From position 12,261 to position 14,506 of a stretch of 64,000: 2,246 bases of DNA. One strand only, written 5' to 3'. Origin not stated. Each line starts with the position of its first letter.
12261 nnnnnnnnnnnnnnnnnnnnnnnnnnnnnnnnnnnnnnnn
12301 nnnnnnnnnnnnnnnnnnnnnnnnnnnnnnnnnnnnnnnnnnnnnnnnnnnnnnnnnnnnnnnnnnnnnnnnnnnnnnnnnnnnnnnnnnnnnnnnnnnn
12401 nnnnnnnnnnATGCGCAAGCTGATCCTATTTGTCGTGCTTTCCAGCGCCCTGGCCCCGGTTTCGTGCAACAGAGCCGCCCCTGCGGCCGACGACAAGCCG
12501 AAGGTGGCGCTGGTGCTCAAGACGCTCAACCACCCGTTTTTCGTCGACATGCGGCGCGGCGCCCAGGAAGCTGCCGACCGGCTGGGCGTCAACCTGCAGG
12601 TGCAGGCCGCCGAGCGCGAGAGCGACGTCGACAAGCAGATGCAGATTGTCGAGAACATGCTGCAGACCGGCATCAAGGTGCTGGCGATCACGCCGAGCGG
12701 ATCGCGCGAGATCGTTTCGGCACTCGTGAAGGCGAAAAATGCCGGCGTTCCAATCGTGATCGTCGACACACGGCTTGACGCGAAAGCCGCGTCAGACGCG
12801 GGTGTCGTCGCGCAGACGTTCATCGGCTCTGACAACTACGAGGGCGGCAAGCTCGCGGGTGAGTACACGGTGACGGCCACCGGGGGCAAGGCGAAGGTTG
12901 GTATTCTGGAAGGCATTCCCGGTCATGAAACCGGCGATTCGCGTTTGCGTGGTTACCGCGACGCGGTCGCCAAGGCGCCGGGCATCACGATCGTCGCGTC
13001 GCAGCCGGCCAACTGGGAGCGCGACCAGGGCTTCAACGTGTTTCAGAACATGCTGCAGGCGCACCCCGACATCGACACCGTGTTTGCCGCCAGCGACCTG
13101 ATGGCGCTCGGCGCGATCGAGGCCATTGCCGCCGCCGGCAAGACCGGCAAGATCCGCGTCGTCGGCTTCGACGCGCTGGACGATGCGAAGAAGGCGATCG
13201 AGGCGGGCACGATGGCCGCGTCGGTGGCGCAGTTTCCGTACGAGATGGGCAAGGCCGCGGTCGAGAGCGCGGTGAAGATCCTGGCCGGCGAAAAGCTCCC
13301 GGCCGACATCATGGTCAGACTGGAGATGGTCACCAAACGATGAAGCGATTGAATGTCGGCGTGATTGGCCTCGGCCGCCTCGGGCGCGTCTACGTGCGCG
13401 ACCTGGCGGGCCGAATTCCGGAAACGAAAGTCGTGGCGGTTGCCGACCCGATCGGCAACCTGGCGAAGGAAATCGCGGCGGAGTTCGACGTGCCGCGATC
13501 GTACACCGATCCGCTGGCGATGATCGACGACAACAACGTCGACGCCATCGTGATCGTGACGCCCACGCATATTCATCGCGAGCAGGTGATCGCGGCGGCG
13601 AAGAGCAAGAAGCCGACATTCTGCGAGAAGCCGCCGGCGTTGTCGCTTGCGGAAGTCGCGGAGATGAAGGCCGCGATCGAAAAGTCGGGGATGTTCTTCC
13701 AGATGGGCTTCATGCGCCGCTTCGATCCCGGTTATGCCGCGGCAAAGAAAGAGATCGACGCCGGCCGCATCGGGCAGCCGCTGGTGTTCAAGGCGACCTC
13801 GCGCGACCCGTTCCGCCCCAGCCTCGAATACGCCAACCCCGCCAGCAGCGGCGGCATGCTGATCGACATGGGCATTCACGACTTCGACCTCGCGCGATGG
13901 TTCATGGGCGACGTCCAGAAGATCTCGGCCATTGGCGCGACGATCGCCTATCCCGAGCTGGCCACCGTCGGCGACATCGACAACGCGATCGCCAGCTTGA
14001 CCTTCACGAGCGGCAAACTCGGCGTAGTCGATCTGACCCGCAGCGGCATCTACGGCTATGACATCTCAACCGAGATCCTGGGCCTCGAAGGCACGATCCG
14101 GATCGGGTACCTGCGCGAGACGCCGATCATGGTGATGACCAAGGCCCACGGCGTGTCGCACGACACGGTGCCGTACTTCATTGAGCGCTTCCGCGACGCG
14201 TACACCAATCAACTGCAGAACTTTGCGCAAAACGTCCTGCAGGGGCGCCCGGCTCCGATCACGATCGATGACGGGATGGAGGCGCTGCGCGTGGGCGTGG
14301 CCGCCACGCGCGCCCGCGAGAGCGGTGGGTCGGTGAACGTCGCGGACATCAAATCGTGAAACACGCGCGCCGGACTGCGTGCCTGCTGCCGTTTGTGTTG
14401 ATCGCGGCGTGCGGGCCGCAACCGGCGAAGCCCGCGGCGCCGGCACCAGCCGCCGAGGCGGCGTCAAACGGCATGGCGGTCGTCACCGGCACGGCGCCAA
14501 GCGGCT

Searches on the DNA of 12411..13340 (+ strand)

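Call 59: search_with_rna_model(model_id=R1, sources=[L002, L003, L004, L005, L006, L007, L008, L009, L010, L011, L012, L013, L014, L015, L016, L017, L018, L019, L020, L021, L022, L023, L024, L025, L026, L027, L028, L029, L030, L031, L032, L033, L034, L035, L036, L037, L038, L039, L040, L041, L042, L043, L044, L045, L046, L047, L048, L049, L050, L051, L052, L053, L054, L055, L056, L057, L058, L059, L060, L061, L062, L063, L064, L065, L066, L067, L068, L069, L070, L071, L072, L073, L074, L075, L076, L077, L078, L079, L080, L081, L082, L083, L085, L087, L089, L090, L091, L092, L094, L096, L097], max_evalue=1)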
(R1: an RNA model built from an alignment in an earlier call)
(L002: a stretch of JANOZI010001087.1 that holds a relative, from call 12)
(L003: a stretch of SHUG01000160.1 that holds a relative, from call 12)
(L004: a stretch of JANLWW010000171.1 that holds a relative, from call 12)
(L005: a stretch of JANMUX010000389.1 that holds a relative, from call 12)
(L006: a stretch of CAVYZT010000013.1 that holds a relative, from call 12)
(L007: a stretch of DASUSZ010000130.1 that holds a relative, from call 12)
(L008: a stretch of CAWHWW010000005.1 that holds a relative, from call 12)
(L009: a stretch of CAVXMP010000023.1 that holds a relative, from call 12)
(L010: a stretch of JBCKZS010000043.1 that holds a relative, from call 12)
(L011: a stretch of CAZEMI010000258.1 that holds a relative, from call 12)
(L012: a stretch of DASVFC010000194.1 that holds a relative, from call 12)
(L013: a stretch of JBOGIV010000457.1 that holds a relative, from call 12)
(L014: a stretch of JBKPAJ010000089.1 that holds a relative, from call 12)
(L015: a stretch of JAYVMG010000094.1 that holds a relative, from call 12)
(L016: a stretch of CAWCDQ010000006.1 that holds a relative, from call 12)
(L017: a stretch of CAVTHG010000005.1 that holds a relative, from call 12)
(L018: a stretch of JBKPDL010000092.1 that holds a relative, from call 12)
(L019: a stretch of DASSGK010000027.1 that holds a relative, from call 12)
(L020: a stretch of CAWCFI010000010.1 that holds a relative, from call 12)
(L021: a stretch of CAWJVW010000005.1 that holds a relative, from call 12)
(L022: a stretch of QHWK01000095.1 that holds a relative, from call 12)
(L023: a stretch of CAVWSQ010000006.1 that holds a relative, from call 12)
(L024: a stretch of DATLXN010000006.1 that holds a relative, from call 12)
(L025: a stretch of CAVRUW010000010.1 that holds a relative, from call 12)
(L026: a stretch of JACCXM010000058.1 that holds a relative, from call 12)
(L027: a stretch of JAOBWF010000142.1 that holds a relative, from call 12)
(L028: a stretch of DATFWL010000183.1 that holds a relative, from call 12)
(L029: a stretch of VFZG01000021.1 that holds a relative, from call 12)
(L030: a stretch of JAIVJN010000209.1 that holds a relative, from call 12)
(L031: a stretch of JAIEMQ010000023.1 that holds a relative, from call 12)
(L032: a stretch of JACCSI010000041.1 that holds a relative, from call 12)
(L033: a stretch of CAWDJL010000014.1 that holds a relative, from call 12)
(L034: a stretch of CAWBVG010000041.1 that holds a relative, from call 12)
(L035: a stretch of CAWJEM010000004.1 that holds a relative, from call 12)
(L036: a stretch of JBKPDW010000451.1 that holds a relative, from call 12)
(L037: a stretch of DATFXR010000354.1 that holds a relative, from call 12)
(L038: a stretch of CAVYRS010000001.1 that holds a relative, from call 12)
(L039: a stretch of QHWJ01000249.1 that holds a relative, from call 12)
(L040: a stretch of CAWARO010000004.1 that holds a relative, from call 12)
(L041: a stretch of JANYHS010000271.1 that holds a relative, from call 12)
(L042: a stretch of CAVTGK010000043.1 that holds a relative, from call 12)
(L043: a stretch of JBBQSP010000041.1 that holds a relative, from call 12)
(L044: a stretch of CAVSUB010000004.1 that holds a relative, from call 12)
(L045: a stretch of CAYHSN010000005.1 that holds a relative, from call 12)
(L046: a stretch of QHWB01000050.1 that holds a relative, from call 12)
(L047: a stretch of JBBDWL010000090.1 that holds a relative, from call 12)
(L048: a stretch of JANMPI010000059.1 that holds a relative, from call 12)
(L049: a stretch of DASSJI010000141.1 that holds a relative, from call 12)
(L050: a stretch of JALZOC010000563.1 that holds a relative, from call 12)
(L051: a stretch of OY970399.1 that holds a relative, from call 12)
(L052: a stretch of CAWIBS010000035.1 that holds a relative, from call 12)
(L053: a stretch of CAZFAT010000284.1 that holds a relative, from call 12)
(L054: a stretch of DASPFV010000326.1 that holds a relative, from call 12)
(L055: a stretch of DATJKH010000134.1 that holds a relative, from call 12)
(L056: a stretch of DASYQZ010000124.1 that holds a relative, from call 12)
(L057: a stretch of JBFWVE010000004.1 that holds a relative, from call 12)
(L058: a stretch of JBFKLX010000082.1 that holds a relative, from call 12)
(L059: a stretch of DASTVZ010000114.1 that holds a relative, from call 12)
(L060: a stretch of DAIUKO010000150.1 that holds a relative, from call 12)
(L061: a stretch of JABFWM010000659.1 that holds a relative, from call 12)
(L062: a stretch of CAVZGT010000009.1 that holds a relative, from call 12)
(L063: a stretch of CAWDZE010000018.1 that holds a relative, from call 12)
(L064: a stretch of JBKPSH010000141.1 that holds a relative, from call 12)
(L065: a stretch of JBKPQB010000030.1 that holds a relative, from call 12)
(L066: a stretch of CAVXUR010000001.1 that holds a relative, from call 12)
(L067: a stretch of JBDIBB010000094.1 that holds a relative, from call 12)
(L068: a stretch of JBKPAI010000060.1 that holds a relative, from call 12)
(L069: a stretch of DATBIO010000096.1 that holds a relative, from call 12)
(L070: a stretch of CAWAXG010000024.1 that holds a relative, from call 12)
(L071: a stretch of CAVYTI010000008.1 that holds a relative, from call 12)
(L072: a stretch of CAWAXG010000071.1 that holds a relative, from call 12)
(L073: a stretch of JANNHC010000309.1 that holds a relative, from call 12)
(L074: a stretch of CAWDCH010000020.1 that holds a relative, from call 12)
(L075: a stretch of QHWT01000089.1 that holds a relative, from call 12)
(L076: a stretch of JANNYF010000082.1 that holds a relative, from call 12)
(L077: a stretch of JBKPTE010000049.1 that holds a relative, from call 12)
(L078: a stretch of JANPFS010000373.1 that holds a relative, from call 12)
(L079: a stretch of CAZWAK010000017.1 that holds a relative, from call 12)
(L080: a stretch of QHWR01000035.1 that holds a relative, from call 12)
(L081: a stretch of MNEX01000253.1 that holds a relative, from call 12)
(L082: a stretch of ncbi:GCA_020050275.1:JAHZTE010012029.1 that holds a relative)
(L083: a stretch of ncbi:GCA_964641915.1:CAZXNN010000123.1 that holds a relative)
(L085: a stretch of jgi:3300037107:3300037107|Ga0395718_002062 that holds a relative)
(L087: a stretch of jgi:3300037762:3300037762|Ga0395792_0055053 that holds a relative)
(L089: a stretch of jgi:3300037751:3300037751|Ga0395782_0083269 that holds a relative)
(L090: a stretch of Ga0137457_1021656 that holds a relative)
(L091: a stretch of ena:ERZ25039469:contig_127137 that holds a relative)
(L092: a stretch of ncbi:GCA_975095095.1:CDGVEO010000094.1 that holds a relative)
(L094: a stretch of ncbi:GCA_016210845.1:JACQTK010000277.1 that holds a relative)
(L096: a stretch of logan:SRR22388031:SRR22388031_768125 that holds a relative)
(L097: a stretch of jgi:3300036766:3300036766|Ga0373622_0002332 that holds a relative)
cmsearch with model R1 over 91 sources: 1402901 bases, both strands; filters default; matches with E-value up to 1: 23.
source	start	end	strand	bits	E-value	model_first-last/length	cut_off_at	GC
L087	124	196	+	86.8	3.5e-20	1-73/73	no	0.68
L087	1763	1835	+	85.8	6.6e-20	1-73/73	no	0.68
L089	56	128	+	85.8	6.6e-20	1-73/73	no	0.68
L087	4186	4259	+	81.1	1.3e-18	1-73/73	no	0.7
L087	2498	2570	+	78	9.9e-18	1-73/73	no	0.63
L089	791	863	+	78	9.9e-18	1-73/73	no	0.63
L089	2479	2552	+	74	1.3e-16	1-73/73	no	0.7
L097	11398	11461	+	64.7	4.9e-14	1-73/73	no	0.48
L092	7280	7344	+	60.9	5.8e-13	1-73/73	no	0.72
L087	3304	3371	+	58.3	3e-12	1-73/73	no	0.68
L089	1597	1664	+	58.3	3e-12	1-73/73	no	0.68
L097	10734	10802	+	48.1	2.1e-09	1-73/73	no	0.74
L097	9920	9990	+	42.7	6.8e-08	1-73/73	no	0.68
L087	599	681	+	33.6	2.3e-05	1-73/73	no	0.6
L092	7860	7946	+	32.4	5.1e-05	1-73/73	no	0.7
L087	1763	1835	-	26.1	0.0029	1-73/73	no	0.68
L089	56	128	-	26.1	0.0029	1-73/73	no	0.68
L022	332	395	-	22.6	0.028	1-73/73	no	0.75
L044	16459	16547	-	20.4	0.11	1-73/73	no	0.53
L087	124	196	-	19.3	0.22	1-73/73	no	0.68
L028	6127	6190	-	18.7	0.33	1-73/73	no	0.78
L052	1356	1434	+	17.9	0.55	1-73/73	no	0.66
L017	17909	17997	-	17.3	0.82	1-73/73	no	0.71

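Call 61: search_with_rna_model(model_id=R1, source=L002, start=1, end=1100, filters=off, max_evalue=10, show_alignments=3)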
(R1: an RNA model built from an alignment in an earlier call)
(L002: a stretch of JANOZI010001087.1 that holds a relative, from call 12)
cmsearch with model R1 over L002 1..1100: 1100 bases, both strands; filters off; matches with E-value up to 10: 16.
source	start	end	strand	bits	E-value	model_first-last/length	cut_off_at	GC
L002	177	248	+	15.4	0.0022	1-73/73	no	0.64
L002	77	144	+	5.4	1.3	1-73/73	no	0.71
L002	285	294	+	4.6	2.2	1-73/73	no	0.8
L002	285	294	-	4.6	2.2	1-73/73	no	0.8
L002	547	591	+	4.5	2.4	1-73/73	no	0.67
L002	397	421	-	4.2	2.8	1-73/73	no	0.72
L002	391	421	+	4.1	3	19-55/73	no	0.74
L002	923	944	+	3.9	3.4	1-73/73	no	0.5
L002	60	95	-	3.9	3.4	1-73/73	no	0.64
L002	547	580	-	3.9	3.4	1-73/73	no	0.68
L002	347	391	-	3.8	3.6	1-73/73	no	0.67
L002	892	965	-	3.8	3.7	1-73/73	no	0.61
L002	144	155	-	3.6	4.1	1-73/73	no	0.75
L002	811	836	+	2.8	7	1-73/73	no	0.69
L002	740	783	-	2.8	7.2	1-73/73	no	0.66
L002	448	461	+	2.6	7.8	1-73/73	no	0.79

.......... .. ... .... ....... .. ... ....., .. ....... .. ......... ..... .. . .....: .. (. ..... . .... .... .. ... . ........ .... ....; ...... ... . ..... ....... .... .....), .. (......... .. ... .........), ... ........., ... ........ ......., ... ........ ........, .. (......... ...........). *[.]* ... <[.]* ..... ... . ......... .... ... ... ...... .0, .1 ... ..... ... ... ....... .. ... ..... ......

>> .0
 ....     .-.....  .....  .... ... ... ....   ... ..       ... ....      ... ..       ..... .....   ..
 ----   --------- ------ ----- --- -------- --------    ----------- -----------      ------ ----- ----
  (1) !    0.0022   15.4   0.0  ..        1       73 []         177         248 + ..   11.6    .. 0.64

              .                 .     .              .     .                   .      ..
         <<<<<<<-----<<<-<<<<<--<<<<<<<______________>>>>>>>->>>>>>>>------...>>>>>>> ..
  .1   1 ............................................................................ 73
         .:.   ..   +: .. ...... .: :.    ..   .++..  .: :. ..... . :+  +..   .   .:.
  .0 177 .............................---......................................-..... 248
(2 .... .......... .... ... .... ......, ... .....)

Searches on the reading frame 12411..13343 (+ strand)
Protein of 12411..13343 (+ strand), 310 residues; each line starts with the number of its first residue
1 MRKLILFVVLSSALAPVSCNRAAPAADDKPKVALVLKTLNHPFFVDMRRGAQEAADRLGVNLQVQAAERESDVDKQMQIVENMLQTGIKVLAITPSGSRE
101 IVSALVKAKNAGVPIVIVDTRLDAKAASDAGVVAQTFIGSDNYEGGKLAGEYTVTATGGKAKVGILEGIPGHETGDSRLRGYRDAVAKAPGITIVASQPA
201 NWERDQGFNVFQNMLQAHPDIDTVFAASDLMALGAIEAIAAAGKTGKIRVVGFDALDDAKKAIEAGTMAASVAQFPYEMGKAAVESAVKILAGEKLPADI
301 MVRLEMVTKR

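Call 7: search_protein_families(library=pfam, proteins=[window:12411-13340:+], max_evalue=0.1)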
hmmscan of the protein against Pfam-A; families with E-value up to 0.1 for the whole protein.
window:12411-13340:+ (310 aa): 4 families
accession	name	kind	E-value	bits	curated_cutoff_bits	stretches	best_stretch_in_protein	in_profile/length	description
PF13407.12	Peripla_BP_4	-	1.2e-64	218.8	35.1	1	32-295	1-258/258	Periplasmic binding protein domain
PF00532.27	Peripla_BP_1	-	1.6e-24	87.3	22.2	1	30-299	2-270/281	Periplasmic binding proteins and sugar binding domain of LacI family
PF13377.12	Peripla_BP_3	-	1.2e-11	45.5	26.5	1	168-298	19-152/167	Periplasmic binding protein-like domain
PF04392.18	ABC_sub_bind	-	8.3e-05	22.4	25.9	1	216-302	180-259/293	ABC transporter substrate binding protein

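Call 10: find_encoding_contigs(protein=window:12411-13343:+, flank=10000, max_places=10)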
Protein window:12411-13343:+ (310 aa): no gene with exactly this product is on record in the collection.

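Call 12: find_related_loci(query=window:12411-13340:+, collection=genome_contigs, flank=10000)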
Query window:12411-13340:+ (310 aa) in genome_contigs; peptide patterns used: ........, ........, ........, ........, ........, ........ (x = any residue, [..] = any of these).
316 stretches matched a pattern; 274 encode a relative of the query (tblastn E <= 1e-3); the best 80 are kept; 80 distinct loci.
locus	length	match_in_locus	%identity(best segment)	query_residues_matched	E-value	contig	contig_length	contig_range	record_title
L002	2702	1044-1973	95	1-310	0e+0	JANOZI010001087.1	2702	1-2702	MAG: Acidobacteriota bacterium isolate VAR_79_metabat_490 VAR_79_k141_1405470, whole genome shotgun sequence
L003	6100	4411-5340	90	1-310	0e+0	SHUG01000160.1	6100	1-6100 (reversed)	MAG: Acidobacteria bacterium isolate Baikal-deep-G12 BACOMB-C59516, whole genome shotgun sequence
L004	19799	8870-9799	89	1-310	0e+0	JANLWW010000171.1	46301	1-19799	MAG: Acidobacteriota bacterium isolate OTE_20_metabat_232 OTE_20_k141_2556234, whole genome shotgun sequence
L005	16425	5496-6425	89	1-310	0e+0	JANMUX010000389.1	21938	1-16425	MAG: Acidobacteriota bacterium isolate SOY_1_B_metabat.173 SOY_1_B_k141_4084832, whole genome shotgun sequence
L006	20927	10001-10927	91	1-309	1e-180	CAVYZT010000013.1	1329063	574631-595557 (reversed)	MAG: uncultured Acidobacteriota bacterium isolate MFD02242.bin.1.229 genome assembly, contig: contig_6702, whole genome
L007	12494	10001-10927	85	1-309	5e-176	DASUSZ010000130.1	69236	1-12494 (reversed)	MAG TPA_asm: Vicinamibacterales bacterium isolate SMAG_U1749 k141_949838, whole genome shotgun sequence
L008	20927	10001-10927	85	1-309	2e-174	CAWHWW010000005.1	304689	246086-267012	MAG: uncultured cyanobacterium isolate MFD02360.bin.2.184 genome assembly, contig: contig_18325, whole genome shotgun se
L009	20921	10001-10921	86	4-310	1e-172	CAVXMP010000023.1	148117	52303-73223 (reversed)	MAG: uncultured Acidobacteriota bacterium isolate MFD02840.bin.2.52 genome assembly, contig: contig_61199, whole genome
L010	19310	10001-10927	83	1-309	3e-171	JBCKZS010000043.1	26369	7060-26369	Vicinamibacterales bacterium isolate SLM_MC1B_24-G04 Node_43_length_26369_cov_84.010145, whole genome shotgun sequence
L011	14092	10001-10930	85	1-310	9e-166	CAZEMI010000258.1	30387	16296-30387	MAG TPA_asm: uncultured Acidobacterium sp. isolate binchicken_co31_34 genome assembly, contig: k141_1572764, whole genom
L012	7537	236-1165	85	1-310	4e-165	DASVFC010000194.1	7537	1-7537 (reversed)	MAG TPA_asm: Vicinamibacterales bacterium isolate SMAG_U2079 k141_747984, whole genome shotgun sequence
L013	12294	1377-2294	87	4-310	9e-165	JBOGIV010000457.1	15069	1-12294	MAG: Vicinamibacterales bacterium isolate M3-S_metawrap_bin.87 k127_1555620, whole genome shotgun sequence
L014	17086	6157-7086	85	2-309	2e-164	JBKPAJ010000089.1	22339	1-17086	MAG: Acidobacteriota bacterium isolate GB_HAYS_MAG_00008 GB_HAYS_000001314988, whole genome shotgun sequence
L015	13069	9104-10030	80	1-309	1e-164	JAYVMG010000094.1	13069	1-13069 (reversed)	MAG: Acidobacteriota bacterium isolate GL58_Up_concoct_85 GL58_Up_concoct_85_93, whole genome shotgun sequence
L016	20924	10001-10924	80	3-309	9e-164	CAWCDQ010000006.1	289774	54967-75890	MAG: uncultured Acidobacteriota bacterium isolate MFD03975.bin.2.34 genome assembly, contig: contig_128730, whole genome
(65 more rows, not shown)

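Call 69: search_protein_families(library=ncbifam, proteins=[window:12411-13340:+], max_evalue=0.00001)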
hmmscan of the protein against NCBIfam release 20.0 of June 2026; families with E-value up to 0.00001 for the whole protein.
window:12411-13340:+ (310 aa): 22 families
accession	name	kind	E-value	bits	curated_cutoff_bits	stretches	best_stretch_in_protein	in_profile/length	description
NF007936.0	PRK10653.1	equivalog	1.9e-67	227.7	337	1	9-309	9-295/295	ribose ABC transporter substrate-binding protein RbsB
NF007254.0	PRK09701.1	equivalog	6.7e-65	219.3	335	1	17-307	17-304/311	D-allose transporter substrate-binding protein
NF041827.1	YtfQ_transport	equivalog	1.7e-28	99.5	510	1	51-300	47-295/320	galactofuranose ABC transporter, galactofuranose-binding protein YtfQ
TIGR02637.1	RhaS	equivalog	4.2e-21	75.5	342.25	1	32-294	1-259/302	rhamnose ABC transporter substrate-binding protein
NF052284.1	rhzpin_SBP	equivalog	5.4e-20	71.7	420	1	41-283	13-247/289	rhizopine catabolism ABC transporter substrate-binding protein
TIGR02634.1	xylF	equivalog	7.8e-19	68.4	389.55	1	53-299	22-263/302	D-xylose ABC transporter substrate-binding protein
NF008185.0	PRK10936.1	equivalog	3.4e-18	65.6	200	1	38-307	56-315/346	TMAO reductase system periplasmic protein TorT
NF007680.0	PRK10355.1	equivalog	1.3e-17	64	504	1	31-300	27-291/331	D-xylose ABC transporter substrate-binding protein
TIGR02955.1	TMAO_TorT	equivalog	6.6e-17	61.7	310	1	35-308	5-271/295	TMAO reductase system periplasmic protein TorT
NF011937.0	PRK15408.1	equivalog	6.7e-17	61.4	384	1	6-296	11-288/340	autoinducer 2 ABC transporter substrate-binding protein LsrB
NF007075.0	PRK09526.1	subfamily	9.7e-17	60.9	340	1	52-309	86-328/358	LacI family DNA-binding transcriptional regulator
NF011924.1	PRK15395.1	equivalog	3e-16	59.4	420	1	12-296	10-300/329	galactose/glucose ABC transporter substrate-binding protein MglB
NF007743.0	PRK10423.1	equivalog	3.4e-16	59.3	531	1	31-297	61-314/330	ribose operon transcriptional repressor RbsR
NF007979.0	PRK10703.1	equivalog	1.2e-15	57.4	501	1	31-287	61-305/341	HTH-type transcriptional repressor PurR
NF047341.1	lactose_RbsR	equivalog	2.1e-15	56.9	382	1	30-297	62-312/331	ribose utilization transcriptional repressor RbsR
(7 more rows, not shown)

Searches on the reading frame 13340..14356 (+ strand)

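Call 69: search_protein_families(library=ncbifam, proteins=[window:13340-14356:+], max_evalue=0.00001)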
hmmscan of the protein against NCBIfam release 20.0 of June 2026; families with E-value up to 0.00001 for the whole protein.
window:13340-14356:+ (339 aa): 9 families
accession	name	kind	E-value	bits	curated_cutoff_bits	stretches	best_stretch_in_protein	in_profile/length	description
TIGR04380.1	myo_inos_iolG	equivalog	1.1e-102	343.3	355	1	4-332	2-329/330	inositol 2-dehydrogenase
NF052679.1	InsChiInosDhIolG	equivalog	3.8e-45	154.4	540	1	4-334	3-327/343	bifunctional inositol 2-dehydrogenase/D-chiro-inositol 1-dehydrogenase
NF040723.1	UDP-GlcNAcDh_Arch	equivalog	7.3e-33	114.4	450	1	4-324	1-299/302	UDP-N-acetylglucosamine 3-dehydrogenase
NF052479.1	LevoglcsnDh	equivalog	1e-28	100.2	650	1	1-203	1-216/386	levoglucosan dehydrogenase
NF041392.1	XylDh_Gfo6_Halo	equivalog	4e-16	58.8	350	1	42-334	55-350/350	D-xylose 1-dehydrogenase Gfo6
NF008607.0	PRK11579.1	subfamily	2.9e-13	49.5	330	1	3-195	4-195/346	oxidoreductase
NF058563.1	BT_2159_fam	equivalog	9.4e-13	47.9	650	1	5-191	2-185/350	disaccharide 3-dehydrogenase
NF058561.1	BT_2158_fam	equivalog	1.8e-11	43.3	750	1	3-157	35-187/487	glycoside 3-dehydrogenase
NF007574.0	PRK10206.1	equivalog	3.3e-10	39.5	352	1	57-193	56-191/345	oxidoreductase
